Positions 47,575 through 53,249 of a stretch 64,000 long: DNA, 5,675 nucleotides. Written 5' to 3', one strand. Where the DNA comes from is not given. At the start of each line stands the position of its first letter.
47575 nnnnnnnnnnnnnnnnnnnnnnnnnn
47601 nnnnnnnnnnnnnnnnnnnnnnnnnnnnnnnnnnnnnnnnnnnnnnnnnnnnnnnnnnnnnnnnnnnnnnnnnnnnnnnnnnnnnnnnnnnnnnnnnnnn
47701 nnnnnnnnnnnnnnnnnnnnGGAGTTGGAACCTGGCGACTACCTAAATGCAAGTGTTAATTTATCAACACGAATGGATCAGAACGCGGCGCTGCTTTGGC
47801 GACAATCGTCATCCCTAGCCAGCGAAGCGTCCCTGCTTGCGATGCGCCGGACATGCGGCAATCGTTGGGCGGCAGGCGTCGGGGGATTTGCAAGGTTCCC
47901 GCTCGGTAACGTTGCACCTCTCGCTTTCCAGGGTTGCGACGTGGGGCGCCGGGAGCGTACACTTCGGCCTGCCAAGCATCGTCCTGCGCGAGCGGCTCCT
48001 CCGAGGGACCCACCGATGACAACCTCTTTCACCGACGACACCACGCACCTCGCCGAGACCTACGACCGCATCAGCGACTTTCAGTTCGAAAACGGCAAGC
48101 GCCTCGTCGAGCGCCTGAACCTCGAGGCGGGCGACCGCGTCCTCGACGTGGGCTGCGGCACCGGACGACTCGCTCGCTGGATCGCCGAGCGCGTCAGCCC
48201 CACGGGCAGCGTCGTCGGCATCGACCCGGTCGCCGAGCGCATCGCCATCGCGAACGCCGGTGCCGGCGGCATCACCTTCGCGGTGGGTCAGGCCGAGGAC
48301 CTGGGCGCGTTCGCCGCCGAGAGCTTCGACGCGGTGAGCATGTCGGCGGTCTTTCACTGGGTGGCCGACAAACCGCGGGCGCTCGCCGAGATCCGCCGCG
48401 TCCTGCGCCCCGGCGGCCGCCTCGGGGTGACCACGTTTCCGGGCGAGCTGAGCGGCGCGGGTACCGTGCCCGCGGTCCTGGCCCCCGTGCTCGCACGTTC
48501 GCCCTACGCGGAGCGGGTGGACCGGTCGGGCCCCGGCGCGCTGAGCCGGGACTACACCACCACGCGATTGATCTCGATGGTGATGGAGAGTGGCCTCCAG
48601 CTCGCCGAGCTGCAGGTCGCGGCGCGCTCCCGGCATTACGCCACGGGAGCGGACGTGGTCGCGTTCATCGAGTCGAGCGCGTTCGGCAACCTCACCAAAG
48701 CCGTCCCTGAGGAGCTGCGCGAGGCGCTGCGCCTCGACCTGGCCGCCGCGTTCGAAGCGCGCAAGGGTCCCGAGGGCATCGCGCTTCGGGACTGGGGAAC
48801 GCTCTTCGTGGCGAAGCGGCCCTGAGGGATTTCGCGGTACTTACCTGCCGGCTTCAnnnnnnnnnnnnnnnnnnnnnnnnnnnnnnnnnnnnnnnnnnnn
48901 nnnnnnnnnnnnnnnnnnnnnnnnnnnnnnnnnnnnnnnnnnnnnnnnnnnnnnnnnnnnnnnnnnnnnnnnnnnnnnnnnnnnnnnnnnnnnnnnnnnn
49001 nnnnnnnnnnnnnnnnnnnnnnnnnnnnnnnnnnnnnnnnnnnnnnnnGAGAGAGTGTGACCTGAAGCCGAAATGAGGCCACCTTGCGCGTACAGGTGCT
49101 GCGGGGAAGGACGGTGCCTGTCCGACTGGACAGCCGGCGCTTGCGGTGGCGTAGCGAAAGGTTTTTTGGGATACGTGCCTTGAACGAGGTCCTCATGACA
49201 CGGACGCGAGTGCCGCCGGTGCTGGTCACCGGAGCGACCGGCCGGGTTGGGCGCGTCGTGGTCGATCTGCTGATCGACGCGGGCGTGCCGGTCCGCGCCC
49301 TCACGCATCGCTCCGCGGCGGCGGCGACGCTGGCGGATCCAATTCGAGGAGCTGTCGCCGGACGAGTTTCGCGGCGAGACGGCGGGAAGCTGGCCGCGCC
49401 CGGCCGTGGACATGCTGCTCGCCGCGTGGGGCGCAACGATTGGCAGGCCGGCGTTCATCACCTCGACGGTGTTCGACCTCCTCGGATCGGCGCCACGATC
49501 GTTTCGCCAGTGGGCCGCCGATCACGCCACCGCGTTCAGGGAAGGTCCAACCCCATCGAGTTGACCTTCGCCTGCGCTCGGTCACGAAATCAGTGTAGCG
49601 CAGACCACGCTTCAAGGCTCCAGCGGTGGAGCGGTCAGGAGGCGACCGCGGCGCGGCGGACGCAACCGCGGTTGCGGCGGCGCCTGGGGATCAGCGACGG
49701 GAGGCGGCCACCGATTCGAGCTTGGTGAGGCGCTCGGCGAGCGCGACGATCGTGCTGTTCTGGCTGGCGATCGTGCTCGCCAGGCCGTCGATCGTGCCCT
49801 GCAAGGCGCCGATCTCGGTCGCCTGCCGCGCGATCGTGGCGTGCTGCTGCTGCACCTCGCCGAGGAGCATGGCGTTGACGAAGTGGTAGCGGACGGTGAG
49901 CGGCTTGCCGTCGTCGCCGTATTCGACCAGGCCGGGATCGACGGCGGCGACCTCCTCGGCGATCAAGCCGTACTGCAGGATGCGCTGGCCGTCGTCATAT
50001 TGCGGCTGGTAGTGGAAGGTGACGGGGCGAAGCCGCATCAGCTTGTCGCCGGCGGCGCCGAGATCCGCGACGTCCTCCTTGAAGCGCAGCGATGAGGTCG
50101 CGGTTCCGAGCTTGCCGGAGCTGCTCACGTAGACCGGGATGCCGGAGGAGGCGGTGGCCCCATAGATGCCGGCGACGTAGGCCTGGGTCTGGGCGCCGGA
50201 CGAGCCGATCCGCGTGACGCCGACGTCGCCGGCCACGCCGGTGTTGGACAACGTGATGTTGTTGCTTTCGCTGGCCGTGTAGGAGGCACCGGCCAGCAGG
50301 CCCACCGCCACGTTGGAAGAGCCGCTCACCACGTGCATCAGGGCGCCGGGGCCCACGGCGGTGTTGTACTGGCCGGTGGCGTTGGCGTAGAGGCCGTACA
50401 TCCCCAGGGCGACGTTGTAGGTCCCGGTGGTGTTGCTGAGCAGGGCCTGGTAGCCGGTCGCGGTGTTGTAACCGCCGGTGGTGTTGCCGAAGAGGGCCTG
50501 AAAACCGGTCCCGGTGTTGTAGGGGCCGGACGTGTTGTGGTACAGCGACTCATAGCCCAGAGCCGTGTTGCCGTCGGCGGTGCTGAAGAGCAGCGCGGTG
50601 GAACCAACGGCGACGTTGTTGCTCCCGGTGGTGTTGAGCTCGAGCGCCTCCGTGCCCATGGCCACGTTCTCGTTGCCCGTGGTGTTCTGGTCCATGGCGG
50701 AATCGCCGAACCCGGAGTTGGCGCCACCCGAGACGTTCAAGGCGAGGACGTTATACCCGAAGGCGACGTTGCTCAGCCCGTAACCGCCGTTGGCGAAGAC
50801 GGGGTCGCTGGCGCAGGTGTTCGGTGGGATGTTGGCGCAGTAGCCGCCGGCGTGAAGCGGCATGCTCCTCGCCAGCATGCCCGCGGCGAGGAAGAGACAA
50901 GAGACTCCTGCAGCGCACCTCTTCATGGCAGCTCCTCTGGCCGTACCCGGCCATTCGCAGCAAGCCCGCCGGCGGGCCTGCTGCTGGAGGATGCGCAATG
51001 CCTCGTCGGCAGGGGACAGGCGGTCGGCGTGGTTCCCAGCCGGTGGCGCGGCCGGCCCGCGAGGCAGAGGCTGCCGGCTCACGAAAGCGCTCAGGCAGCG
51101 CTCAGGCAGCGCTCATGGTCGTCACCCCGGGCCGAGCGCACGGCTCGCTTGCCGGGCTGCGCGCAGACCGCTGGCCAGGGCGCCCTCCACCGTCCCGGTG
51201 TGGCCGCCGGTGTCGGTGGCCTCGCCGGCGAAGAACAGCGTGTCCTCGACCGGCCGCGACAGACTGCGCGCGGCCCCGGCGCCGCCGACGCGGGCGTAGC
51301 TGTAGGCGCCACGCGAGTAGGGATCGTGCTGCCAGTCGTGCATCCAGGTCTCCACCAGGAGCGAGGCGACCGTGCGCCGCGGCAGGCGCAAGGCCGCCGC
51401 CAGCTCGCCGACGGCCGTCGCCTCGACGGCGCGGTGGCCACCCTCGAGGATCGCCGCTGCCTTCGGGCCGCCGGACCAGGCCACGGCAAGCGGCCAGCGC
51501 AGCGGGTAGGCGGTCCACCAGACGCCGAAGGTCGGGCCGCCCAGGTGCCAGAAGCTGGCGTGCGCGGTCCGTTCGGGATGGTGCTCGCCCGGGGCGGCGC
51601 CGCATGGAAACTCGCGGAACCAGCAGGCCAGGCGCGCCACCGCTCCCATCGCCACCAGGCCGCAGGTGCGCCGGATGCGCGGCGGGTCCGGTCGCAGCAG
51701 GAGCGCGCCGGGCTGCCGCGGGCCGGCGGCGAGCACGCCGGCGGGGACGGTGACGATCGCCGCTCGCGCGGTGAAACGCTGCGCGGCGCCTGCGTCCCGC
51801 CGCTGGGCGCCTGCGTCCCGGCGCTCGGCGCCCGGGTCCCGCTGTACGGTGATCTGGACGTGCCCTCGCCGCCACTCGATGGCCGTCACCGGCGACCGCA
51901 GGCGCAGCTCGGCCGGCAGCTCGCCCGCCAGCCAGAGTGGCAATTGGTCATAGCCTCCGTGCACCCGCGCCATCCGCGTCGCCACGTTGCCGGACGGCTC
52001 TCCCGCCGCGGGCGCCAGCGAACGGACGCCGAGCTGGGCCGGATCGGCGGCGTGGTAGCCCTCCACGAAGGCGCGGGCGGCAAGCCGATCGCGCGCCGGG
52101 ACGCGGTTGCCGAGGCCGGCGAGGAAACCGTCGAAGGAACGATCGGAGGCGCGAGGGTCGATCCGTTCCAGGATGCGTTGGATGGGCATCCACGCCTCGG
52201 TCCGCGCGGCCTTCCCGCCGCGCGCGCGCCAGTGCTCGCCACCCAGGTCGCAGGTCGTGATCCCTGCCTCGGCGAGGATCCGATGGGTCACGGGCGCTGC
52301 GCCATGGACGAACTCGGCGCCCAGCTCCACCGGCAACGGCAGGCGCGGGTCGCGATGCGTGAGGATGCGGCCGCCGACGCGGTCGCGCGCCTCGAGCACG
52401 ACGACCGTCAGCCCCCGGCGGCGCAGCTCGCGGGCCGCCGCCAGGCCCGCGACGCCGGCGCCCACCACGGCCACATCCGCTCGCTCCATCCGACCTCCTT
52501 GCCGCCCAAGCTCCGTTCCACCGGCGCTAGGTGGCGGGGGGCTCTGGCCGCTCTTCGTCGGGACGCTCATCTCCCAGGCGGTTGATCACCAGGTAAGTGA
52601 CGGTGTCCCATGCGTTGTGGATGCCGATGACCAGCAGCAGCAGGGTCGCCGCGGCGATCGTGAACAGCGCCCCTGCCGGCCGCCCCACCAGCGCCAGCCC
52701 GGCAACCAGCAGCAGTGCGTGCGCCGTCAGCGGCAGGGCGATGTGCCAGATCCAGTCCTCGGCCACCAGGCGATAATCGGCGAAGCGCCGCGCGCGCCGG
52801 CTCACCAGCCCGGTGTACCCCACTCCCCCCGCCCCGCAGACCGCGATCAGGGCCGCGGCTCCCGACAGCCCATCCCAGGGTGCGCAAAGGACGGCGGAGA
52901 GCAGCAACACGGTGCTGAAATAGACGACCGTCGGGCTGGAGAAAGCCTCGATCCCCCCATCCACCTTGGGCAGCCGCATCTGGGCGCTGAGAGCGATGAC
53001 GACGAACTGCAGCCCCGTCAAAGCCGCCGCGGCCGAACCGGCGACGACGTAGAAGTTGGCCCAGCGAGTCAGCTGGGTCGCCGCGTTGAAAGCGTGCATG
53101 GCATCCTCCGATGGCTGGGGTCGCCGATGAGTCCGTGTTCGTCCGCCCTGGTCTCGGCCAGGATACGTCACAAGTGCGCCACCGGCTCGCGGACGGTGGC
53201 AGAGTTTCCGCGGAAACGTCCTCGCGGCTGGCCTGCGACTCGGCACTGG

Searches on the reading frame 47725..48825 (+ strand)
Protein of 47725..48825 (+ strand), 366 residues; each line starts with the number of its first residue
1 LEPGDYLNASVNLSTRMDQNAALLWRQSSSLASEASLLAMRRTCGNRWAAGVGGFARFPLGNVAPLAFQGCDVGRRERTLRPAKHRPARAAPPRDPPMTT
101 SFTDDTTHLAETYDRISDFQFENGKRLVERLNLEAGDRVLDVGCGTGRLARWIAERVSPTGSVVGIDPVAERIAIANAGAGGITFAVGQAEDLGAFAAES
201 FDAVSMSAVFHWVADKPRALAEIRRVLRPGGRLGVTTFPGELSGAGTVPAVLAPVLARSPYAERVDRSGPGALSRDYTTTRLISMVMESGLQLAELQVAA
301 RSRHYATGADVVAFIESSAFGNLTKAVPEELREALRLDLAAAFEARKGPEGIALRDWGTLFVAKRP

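Call 5: search_protein_families(library=pfam, proteins=[window:47725-48825:+], max_evalue=0.01)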
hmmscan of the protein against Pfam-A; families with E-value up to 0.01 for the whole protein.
window:47725-48825:+ (366 aa): 14 families
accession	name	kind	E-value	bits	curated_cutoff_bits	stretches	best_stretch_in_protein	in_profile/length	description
PF08241.18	Methyltransf_11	-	1.2e-24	87.2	21.2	1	140-233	1-93/95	Methyltransferase domain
PF13649.12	Methyltransf_25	-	2e-22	80.1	27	1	139-231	1-97/97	Methyltransferase domain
PF13847.12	Methyltransf_31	-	2.8e-19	69.7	27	1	134-239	2-113/145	Methyltransferase domain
PF13489.12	Methyltransf_23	-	3.6e-18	66.3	27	1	126-238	11-119/164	Methyltransferase domain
PF08242.18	Methyltransf_12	-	7.2e-18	65.6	30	1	140-233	1-98/98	Methyltransferase domain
PF01209.24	Ubie_methyltran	-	1.2e-13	51.4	20.1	1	129-236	41-152/233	ubiE/COQ5 methyltransferase family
PF07021.18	MetW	-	2.7e-08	34.1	21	1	133-227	11-102/193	Methionine biosynthesis protein MetW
PF01135.25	PCMT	-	4.2e-07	30.4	20.3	1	127-176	65-114/210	Protein-L-isoaspartate(D-aspartate) O-methyltransferase (PCMT)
PF02353.26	CMAS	-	6.2e-06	26.2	27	1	116-166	43-91/273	Mycolic acid cyclopropane synthetase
PF05175.20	MTS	-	2.6e-05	24.4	23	1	126-233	22-136/170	Methyltransferase small domain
PF24675.1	NpmA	-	9.9e-05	22.2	60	1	135-175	23-62/214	16S rRNA (adenine(1408)-N(1))-methyltransferase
PF03141.22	Methyltransf_29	-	0.00037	19.7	23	1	138-232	120-214/506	Putative S-adenosyl-L-methionine-dependent methyltransferase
PF01728.25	FtsJ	-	0.0012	19.2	24.1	1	127-170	12-55/181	FtsJ-like methyltransferase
PF00891.24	Methyltransf_2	-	0.0056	16.5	22.3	1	114-233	41-162/210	O-methyltransferase domain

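Call 6: search_protein_families(library=ncbifam, proteins=[window:47725-48825:+], max_evalue=0.001)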
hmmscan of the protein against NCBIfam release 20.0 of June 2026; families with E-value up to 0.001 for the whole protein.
window:47725-48825:+ (366 aa): 47 families (the best 25 are shown)
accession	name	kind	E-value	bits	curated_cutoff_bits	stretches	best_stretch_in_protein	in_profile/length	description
NF045667.1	MTase_DVU1556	equivalog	2.4e-20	72.9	155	1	125-238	12-122/213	DVU_1556 family methyltransferase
TIGR02072.1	BioC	equivalog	2.4e-19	70.1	184.95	1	110-238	6-135/244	malonyl-ACP O-methyltransferase BioC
NF001244.0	PRK00216.1-5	equivalog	3.1e-19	69.2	216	1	125-238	38-156/236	bifunctional demethylmenaquinone methyltransferase/2-methoxy-6-polyprenyl-1,4-benzoquinol methylase UbiE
TIGR01934.1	MenG_MenH_UbiE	subfamily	3.9e-18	65.6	158.35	1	125-238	29-144/223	ubiquinone/menaquinone biosynthesis methyltransferase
NF047649.1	MTase_UXPK_star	exception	6e-18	64.9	460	1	133-235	75-181/283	methyltransferase/UXPK-star double selenoprotein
NF041537.1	ArsM_AhpD_UU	exception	5.8e-17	61.5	510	1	133-235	74-180/345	arsenite methyltransferase/AhpD domain selenoprotein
NF041536.1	ArsM_DUF2284_UU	exception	1.3e-15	56.7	575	1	133-235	74-180/459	arsenite methyltransferase/DUF2284 domain selenoprotein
NF008823.0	PRK11873.1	subfamily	3.6e-15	56.2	263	1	132-236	74-182/272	arsenite methyltransferase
NF043040.1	corrin_prot_MT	hypoth_equivalog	1.1e-14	54.4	180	1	125-235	32-147/216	corrinoid protein-associated methyltransferase CpaM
NF001240.0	PRK00216.1-1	equivalog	2e-14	53.2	378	1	128-238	56-171/251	bifunctional demethylmenaquinone methyltransferase/2-methoxy-6-polyprenyl-1,4-benzoquinol methylase UbiE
NF052510.1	methyltran_MpqE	exception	6.4e-14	51.9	335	1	125-233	36-149/234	methyl-plastoquinone biosynthesis methyltransferase MpqE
NF001241.0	PRK00216.1-2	equivalog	1e-13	51.5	327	1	126-238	42-150/231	demethylmenaquinone methyltransferase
NF045825.1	FAmtase_mtf2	equivalog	2.8e-13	49.7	400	1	135-235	58-158/248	fatty-acid O-methyltransferase Mtf2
NF010703.0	PRK14103.1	equivalog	1e-12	48.1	320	1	113-336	7-221/256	trans-aconitate 2-methyltransferase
NF007610.0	PRK10258.1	equivalog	1.2e-12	47.7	342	1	110-238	17-141/251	malonyl-ACP O-methyltransferase BioC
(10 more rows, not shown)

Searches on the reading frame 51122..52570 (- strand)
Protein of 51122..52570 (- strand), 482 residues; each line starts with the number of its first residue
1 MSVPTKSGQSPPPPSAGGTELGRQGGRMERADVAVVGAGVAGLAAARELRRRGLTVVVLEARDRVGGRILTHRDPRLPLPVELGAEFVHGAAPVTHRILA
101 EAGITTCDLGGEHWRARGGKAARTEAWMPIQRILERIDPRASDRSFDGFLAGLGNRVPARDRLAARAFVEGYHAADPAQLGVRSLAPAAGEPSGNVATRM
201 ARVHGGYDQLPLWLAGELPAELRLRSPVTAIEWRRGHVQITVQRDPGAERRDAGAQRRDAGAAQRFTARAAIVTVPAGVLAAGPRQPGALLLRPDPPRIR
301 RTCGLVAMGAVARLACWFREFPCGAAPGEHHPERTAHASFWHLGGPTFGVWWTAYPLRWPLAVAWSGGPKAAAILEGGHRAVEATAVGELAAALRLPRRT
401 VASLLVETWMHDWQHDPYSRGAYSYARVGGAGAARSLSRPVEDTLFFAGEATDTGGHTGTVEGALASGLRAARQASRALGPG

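Call 5: search_protein_families(library=pfam, proteins=[window:51122-52570:-], max_evalue=0.01)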
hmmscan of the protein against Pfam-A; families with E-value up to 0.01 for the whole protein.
window:51122-52570:- (482 aa): 14 families
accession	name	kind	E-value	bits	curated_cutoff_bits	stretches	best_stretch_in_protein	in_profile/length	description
PF01593.30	Amino_oxidase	-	7.2e-44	151.2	19.8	1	40-474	1-441/443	Flavin containing amine oxidoreductase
PF13450.12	NAD_binding_8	-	5.7e-16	59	21.9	1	35-101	1-67/68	NAD(P)-binding Rossmann-like domain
PF01266.30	DAO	-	4e-08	33.6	27.9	1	32-66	1-35/353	FAD dependent oxidoreductase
PF03486.20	HI0933_like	-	9.7e-08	32.2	50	1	32-70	2-40/244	HI0933-like protein Rossmann domain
PF00890.30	FAD_binding_2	-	4e-07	30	20.4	1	32-67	1-36/414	FAD binding domain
PF07992.20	Pyr_redox_2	-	1.8e-06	28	26.1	1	32-69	2-40/291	Pyridine nucleotide-disulphide oxidoreductase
PF12831.13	FAD_oxidored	-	2.1e-06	27.8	27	1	32-68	1-37/416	FAD dependent oxidoreductase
PF01946.23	Thi4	-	4.6e-06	26.5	26.2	1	30-67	17-55/235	Thi4 family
PF01494.25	FAD_binding_3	-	1.9e-05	24.5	22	1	31-63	2-34/349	FAD binding domain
PF01262.27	AlaDh_PNT_C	-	0.00038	20.4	23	1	28-64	26-62/214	Alanine dehydrogenase/PNT, C-terminal domain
PF05834.18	Lycopene_cycl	-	0.00056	19.5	23.4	1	32-65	1-36/380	Lycopene cyclase protein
PF01134.28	GIDA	-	0.00086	18.9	22.1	1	32-59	1-28/391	Glucose inhibited division protein A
PF00070.33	Pyr_redox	-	0.0011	19.9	22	1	33-66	2-35/82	Pyridine nucleotide-disulphide oxidoreductase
PF13738.12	Pyr_redox_3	-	0.0026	17.5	30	1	35-65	2-32/305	Pyridine nucleotide-disulphide oxidoreductase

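Call 6: search_protein_families(library=ncbifam, proteins=[window:51122-52570:-], max_evalue=0.001)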
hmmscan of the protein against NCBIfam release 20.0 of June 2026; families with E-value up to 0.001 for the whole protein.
window:51122-52570:- (482 aa): 68 families (the best 25 are shown)
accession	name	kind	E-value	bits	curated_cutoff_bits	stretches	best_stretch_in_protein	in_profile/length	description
TIGR03467.1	HpnE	equivalog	2.3e-13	50.3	283.05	1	33-84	1-52/430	hydroxysqualene dehydroxylase HpnE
TIGR00562.1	proto_IX_ox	equivalog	1.1e-09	37.4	97.85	1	30-104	2-76/470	protoporphyrinogen oxidase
NF005560.0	PRK07233.1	equivalog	3e-09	36.2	252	1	32-69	2-39/435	hypothetical protein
TIGR02734.1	crtI_fam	subfamily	5.8e-09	35.2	238.1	1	33-70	1-38/504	phytoene desaturase family protein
NF045637.1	carotdesatCrtDProt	equivalog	1.3e-07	30.6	580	1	33-72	1-40/485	1-hydroxycarotenoid 3,4-desaturase CrtD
NF041087.1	bile_acid_BaiCD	equivalog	1.6e-07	29.8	825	1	31-71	381-421/642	bile acid Fe-S flavoenzyme BaiCD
NF008841.0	PRK11883.1-1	equivalog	2.1e-07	30.2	517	1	30-105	3-79/453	protoporphyrinogen oxidase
TIGR01317.1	GOGAT_sm_gam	subfamily_domain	2.4e-07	30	447.7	1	32-69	145-182/485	glutamate synthase small subunit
TIGR00275.1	TIGR00275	subfamily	2.5e-07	29.9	183.8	1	33-70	1-38/401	aminoacetone oxidase family FAD-binding enzyme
TIGR01372.1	soxA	subfamily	2.8e-07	28.7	1164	1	30-72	168-210/996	sarcosine oxidase subunit alpha family protein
NF005547.0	PRK07208.1-3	equivalog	3.1e-07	29.5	380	1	30-74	4-48/465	hypothetical protein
NF009410.0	PRK12771.1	subfamily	4.9e-07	28.7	516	1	32-69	140-177/566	NAD(P)-binding protein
NF045599.1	bili_reduct_long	exception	6.2e-07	28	750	1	30-70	381-421/641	bilirubin reductase, long form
NF002480.1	PRK01747.1-1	equivalog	6.5e-07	28.1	540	1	22-65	240-283/645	bifunctional tRNA (5-methylaminomethyl-2-thiouridine)(34)-methyltransferase MnmC2/FAD-dependent 5-carboxymethylaminomethyl-2-thiouridine(34)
TIGR02731.1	phytoene_desat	equivalog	6.6e-07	28.4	569.4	1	33-105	2-73/453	15-cis-phytoene desaturase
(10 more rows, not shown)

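Call 68: search_solved_structures(query=window:51122-52570:-, max_evalue=1e-8)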
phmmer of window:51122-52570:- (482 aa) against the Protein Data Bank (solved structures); distinct sequences matched with E-value up to 1e-8: 87 (the best 60 are shown).
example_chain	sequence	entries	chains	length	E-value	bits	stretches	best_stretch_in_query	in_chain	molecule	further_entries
4gu0_A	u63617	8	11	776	3.9e-18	69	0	32-94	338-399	Lysine-specific histone demethylase 1B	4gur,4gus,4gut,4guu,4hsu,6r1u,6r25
4gu1_A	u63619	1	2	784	4.1e-18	68.9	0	32-94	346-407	Lysine-specific histone demethylase 1B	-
7xe1_A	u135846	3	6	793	4.2e-18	68.9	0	32-94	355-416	Lysine-specific histone demethylase 1B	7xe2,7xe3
4fwe_A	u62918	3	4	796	4.3e-18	68.8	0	32-94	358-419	Lysine-specific histone demethylase 1B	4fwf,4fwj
8eej_B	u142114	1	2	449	4.5e-18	68.8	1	30-116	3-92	Amine oxidase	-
8eef_A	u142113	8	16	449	6.9e-18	68.2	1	30-116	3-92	Amine oxidase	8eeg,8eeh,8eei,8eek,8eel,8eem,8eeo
8een_B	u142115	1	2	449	1.3e-17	67.2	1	30-116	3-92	Amine oxidase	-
8dq7_A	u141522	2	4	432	1.4e-17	67.1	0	406-478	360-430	Amine oxidase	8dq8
7c49_A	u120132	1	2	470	3e-17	66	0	406-479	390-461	Amine oxidase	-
7c4a_A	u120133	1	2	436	3e-17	66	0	406-479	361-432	Amine oxidase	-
2c75_A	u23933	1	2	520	3.1e-17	66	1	30-106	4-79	AMINE OXIDASE (FLAVIN-CONTAINING) B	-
6cr0_A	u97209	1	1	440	3.3e-17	65.9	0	32-94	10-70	(S)-6-hydroxynicotine oxidase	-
8dsv_A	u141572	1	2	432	3.9e-17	65.7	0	406-478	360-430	FAD-dependent oxidoreductase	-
2c72_A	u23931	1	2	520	4.1e-17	65.6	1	30-106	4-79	AMINE OXIDASE (FLAVIN-CONTAINING) B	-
7khn_A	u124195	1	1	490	4.2e-17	65.6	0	406-479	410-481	Amine oxidase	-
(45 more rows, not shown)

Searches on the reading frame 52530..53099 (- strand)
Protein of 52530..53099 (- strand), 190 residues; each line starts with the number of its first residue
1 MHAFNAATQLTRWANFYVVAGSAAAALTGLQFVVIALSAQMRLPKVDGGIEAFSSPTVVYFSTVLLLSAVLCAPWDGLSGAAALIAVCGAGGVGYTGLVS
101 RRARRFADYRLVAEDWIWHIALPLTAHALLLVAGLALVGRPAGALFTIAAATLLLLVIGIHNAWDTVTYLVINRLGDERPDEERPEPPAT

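Call 40: search_protein_families(library=pfam, proteins=[window:52530-53099:-], max_evalue=5)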
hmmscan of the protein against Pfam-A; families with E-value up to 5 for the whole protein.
window:52530-53099:- (190 aa): 0 families

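Call 41: search_solved_structures(query=window:52530-53099:-, max_evalue=10)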
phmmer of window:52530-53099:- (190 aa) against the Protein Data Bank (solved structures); distinct sequences matched with E-value up to 10: 1.
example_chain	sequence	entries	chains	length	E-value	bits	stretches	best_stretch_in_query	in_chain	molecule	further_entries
28lx_A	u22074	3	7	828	0.36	13.7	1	68-113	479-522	Dpo31, tailspike protein | Dpo31-deltaD1, viral depolymerase depleted of domain 1 | Tail fibers Dpo36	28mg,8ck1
